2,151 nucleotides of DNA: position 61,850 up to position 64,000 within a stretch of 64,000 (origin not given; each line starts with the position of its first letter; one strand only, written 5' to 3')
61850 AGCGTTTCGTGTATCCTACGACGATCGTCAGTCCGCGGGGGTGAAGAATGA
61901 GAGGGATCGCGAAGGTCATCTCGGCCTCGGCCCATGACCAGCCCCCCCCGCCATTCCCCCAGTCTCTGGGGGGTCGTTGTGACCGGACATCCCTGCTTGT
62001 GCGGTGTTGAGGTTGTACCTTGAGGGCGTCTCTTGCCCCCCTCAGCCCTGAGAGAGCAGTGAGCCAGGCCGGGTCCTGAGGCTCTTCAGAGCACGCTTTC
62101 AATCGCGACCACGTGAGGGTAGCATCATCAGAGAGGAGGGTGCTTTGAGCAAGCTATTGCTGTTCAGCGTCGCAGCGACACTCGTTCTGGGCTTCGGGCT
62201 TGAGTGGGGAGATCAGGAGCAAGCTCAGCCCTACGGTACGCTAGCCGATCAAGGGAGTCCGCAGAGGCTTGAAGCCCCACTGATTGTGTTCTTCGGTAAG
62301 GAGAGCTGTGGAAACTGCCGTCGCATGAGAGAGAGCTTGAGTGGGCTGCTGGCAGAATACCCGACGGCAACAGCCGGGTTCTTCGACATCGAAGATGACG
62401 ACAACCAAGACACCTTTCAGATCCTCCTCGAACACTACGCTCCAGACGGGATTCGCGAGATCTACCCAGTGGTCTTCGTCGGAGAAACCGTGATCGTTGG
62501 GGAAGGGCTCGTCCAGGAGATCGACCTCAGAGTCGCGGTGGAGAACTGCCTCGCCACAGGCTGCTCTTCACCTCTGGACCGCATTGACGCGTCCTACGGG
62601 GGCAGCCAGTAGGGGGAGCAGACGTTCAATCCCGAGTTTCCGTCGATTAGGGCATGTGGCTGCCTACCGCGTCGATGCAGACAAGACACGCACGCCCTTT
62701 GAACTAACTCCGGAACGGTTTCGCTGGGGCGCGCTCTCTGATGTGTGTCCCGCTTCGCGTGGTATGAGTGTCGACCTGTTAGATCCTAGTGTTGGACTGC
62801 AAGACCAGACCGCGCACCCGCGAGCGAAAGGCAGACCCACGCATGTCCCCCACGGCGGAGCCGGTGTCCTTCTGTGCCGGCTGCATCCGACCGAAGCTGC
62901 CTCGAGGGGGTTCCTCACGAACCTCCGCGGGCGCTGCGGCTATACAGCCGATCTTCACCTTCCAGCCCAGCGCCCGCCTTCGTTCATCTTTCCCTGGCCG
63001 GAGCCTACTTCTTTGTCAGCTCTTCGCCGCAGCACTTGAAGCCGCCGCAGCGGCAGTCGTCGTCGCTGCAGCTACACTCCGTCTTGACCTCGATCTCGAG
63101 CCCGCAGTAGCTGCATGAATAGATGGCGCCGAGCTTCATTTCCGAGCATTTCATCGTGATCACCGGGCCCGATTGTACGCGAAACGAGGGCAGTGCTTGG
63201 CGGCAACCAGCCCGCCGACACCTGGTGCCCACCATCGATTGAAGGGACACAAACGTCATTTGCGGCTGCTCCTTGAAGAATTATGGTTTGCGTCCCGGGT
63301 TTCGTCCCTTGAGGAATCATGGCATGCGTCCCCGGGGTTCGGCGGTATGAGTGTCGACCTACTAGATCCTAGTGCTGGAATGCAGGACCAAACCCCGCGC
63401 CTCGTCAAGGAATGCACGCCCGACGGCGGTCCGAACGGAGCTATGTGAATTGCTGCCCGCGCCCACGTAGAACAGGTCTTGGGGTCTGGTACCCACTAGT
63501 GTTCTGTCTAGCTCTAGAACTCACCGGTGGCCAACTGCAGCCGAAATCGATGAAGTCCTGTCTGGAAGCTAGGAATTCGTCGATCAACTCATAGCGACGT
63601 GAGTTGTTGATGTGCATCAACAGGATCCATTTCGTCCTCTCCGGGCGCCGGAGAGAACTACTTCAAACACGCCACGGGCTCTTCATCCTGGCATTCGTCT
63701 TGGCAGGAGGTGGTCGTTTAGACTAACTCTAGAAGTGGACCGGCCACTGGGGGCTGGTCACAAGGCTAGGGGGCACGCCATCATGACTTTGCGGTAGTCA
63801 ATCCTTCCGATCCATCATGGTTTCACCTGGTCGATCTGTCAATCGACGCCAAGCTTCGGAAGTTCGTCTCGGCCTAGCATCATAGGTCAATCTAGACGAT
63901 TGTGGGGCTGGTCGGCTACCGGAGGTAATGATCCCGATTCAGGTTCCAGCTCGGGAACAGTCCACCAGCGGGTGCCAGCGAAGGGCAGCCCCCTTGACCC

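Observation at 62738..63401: Direct-repeat-flanked mini-cassette carrying a 49-aa, 18%-cysteine metallothionein-like gene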

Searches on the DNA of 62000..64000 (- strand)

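Call 8: search_rna_families(source=window, start=62000, end=64000, threshold=evalue, max_evalue=10)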
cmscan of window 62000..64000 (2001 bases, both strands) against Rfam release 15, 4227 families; matches with E-value up to 10: 1.
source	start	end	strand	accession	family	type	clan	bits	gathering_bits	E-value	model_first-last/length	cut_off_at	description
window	62922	62985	+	RF01390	isrG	Gene; sRNA;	-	10.4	100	6.1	1-279/279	no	isrG Hfq binding RNA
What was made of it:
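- On Any Rfam RNA family (for the repeats or the 3' element): In 62000-64000 the only hit at E<=10 is a 10-bit chance match to isrG, E=6.1 (call 8).
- No Rfam match (call 8).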

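Call 94: build_rna_model(alignment_id=A9, structure=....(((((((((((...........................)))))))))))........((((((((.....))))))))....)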
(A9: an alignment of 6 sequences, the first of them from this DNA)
Model R1 built from alignment A9 (6 sequences, 86 columns); structure: as given.
model positions 83; base pairs 19; branch points 1; effective number of sequences 1.08; information 0.683 bits per position. Calibrated on 0.2 Mb of random sequence (short: E-values are rough).
structure used (alignment columns):
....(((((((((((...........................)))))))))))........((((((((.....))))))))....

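Call 95: search_with_rna_model(model_id=R1, sources=[window, L015, L016, L017, L018, L019, L020, L024, L025, L026, L027, L028, L029, L030, L031, L032, L033, L034, L035, L036, L037, L038, L040, L041, L042, L043, L007, L011, L013], max_evalue=1)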
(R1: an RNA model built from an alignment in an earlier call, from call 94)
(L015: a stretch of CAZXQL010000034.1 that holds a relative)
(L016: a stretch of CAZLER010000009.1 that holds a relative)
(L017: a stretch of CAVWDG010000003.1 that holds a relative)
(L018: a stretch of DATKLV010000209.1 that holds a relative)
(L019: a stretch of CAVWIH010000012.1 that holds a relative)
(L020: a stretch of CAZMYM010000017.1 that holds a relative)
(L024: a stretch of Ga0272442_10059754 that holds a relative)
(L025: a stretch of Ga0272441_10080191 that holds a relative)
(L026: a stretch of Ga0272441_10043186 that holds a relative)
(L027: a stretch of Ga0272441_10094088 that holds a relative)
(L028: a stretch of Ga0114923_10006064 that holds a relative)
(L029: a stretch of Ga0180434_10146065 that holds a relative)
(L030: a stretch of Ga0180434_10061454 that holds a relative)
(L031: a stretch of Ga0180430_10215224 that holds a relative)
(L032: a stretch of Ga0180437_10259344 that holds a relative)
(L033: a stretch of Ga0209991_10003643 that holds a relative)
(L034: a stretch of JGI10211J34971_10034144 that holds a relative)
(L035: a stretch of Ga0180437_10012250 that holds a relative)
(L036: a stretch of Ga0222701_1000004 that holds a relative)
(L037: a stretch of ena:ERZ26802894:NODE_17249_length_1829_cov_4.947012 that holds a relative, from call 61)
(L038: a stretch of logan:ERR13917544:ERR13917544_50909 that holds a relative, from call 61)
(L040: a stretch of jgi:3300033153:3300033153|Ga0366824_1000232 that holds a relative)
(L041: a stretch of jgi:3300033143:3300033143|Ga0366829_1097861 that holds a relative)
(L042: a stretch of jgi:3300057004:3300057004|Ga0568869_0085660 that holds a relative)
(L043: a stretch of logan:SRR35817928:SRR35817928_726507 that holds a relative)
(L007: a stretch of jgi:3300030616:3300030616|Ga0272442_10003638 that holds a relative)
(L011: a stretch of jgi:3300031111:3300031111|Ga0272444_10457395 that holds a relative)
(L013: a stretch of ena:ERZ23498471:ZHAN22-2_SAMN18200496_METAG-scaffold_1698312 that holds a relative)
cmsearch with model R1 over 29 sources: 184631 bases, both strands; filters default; matches with E-value up to 1: 9.
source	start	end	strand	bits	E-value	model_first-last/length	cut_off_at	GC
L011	804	886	+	114.2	7.4e-21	1-83/83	no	0.72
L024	2627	2709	+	114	7.9e-21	1-83/83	no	0.71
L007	10178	10260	+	113.9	8.4e-21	1-83/83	no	0.71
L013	304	385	+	104.7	6e-19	1-83/83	no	0.68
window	62896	62979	-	84.4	7.3e-15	1-83/83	no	0.69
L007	10182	10227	-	19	0.1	5-50/83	no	0.7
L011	808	853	-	18.7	0.12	5-50/83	no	0.72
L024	2631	2676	-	16.6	0.31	5-50/83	no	0.7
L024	2680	2751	-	16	0.42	1-83/83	no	0.72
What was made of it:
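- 62896..62979 (-): Core of a conserved 3' element directly downstream of the Dx-like stop codon: two hairpins with invariant loops. Weaker conservation continues to about 62836. Covariance model R1 scores 84 bits here and 105-114 bits in L007, L011, L013 and L024, and finds it nowhere else (call 95).
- Tried and rejected: Absent (call 95).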

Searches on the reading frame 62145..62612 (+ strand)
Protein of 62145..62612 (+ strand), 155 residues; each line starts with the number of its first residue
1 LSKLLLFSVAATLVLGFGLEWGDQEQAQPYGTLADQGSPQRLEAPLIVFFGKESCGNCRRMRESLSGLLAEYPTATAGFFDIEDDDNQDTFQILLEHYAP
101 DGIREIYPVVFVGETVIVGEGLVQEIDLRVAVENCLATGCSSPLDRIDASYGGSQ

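Call 4: search_protein_families(library=pfam, proteins=[window:62145-62612:+], max_evalue=1)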
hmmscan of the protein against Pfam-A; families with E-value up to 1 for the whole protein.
window:62145-62612:+ (155 aa): 5 families
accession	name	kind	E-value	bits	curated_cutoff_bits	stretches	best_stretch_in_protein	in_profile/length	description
PF05768.20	Glrx-like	-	0.0026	18.5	26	1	47-101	2-49/77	Glutaredoxin-like domain (DUF836)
PF00462.30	Glutaredoxin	-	0.0069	17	22.9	1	47-117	1-60/60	Glutaredoxin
PF13098.12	Thioredoxin_2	-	0.025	15.4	27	1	43-72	5-36/104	Thioredoxin-like domain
PF00085.26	Thioredoxin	-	0.089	13.3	23.5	1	44-90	19-64/103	Thioredoxin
PF13899.12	Thioredoxin_7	-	0.27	11.8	27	1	44-63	18-37/83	Thioredoxin-like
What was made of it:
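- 62145..62612 (+): Context only: neighbouring convergent gene for a thioredoxin/glutaredoxin-like protein with a CGNC motif and a hydrophobic N-terminus. Weak Pfam Glrx-like, Glutaredoxin and Thioredoxin hits (call 4).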

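Call 14: find_encoding_contigs(protein=window:62145-62612:+, flank=10000)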
Protein window:62145-62612:+ (155 aa): 9 contigs read that carry it; 6 places shown.
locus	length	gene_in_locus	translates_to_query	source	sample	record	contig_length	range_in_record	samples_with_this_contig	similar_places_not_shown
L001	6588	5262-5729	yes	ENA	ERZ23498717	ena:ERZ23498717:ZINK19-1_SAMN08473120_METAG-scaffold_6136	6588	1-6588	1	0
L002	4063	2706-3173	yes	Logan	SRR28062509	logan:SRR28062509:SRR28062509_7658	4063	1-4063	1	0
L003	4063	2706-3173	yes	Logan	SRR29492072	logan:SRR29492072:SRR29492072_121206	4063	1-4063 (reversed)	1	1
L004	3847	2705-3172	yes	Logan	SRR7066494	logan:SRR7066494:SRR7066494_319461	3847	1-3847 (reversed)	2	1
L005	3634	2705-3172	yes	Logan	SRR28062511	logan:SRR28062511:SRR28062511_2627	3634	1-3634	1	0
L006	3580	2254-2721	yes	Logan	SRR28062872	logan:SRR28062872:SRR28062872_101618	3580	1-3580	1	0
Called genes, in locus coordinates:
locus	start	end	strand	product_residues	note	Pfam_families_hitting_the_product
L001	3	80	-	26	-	?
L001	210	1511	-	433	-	PF02040:ArsB, PF03600:CitMHS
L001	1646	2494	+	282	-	PF01149:Fapy_DNA_glyco, PF06831:H2TH, PF06827:zf-FPG_IleRS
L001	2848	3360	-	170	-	-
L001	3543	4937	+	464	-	PF00989:PAS (weak), PF13426:PAS_9, PF08447:PAS_3, PF00990:GGDEF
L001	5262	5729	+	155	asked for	-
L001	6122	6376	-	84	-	-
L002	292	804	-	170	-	-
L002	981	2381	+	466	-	PF00989:PAS (weak), PF13426:PAS_9, PF08447:PAS_3, PF00990:GGDEF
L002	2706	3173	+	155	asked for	-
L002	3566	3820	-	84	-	-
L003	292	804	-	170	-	-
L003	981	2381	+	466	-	PF00989:PAS (weak), PF13426:PAS_9, PF08447:PAS_3, PF00990:GGDEF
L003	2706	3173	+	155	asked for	-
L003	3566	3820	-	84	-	-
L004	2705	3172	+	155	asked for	-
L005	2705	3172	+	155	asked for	-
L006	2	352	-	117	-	?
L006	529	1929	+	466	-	PF00989:PAS (weak), PF13426:PAS_9, PF08447:PAS_3, PF00990:GGDEF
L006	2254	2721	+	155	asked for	-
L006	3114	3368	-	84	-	-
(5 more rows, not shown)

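Call 19: search_protein_families(library=ncbifam, proteins=[window:62145-62612:+], max_evalue=10)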
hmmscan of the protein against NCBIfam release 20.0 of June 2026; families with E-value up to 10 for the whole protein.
window:62145-62612:+ (155 aa): 1 family
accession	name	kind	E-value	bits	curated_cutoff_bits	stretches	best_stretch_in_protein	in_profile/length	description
TIGR02180.1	GRX_euk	equivalog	0.0024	18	87.25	1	47-123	1-71/84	glutaredoxin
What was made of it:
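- On Desulforedoxin-type FeS4 domain (PF06397 / TIGR00319): The 49-mer gives no Pfam hit at E<=1 and no desulforedoxin or MymT model hit in NCBIfam at E<=10 (calls 4, 19).
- Closest known: Desulforedoxin. Different: The 49-mer itself does not reach the Pfam or TIGRFAM thresholds (calls 4, 19).
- The 49-mer itself does not reach any Pfam or NCBIfam threshold (calls 4, 19).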

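Call 60: find_homologous_proteins(query=window:62145-62612:+, max_evalue=0.00001)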
Query window:62145-62612:+ (155 aa): 2 proteins with E <= 0.00001 among 49 candidates.
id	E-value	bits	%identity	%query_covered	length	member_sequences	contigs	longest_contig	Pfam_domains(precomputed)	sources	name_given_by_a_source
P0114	1.4e-97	342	99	100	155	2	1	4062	-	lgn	-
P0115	1.1e-65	238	70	100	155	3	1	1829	-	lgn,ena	-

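Call 61: find_encoding_contigs(protein=P0115, flank=10000)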
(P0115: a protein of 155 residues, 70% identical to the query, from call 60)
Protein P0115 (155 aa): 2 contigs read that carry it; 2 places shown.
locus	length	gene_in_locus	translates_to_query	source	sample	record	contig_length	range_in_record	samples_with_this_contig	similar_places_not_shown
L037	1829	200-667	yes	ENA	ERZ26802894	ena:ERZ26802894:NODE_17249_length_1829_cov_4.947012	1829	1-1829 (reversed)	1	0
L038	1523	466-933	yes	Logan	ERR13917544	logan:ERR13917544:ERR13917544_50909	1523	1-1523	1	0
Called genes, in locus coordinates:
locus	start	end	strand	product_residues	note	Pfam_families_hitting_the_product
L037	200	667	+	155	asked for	-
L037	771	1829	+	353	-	?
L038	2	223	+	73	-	?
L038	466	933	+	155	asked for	-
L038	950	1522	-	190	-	?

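Call 62: find_encoding_contigs(protein=P0114, flank=10000)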
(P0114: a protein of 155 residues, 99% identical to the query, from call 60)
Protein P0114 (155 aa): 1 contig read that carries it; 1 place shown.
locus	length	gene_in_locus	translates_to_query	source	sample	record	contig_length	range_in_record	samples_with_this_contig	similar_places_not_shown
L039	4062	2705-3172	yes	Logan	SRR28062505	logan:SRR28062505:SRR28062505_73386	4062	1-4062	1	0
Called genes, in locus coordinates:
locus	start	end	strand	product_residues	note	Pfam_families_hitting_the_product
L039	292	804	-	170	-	-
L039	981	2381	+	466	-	PF00989:PAS (weak), PF13426:PAS_9, PF08447:PAS_3, PF00990:GGDEF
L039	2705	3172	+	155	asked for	-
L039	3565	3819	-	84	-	-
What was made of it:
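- Gene callers called nothing there in seven contigs (calls 14, 62).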

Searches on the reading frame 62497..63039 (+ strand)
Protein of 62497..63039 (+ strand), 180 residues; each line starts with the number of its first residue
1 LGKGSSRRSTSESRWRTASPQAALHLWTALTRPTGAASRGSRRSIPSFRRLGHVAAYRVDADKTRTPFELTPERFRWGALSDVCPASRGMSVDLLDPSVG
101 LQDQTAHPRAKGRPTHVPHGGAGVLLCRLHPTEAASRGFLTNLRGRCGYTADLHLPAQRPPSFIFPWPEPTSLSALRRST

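Call 4: search_protein_families(library=pfam, proteins=[window:62497-63039:+], max_evalue=1)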
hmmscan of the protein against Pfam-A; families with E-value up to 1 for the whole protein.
window:62497-63039:+ (180 aa): 0 families
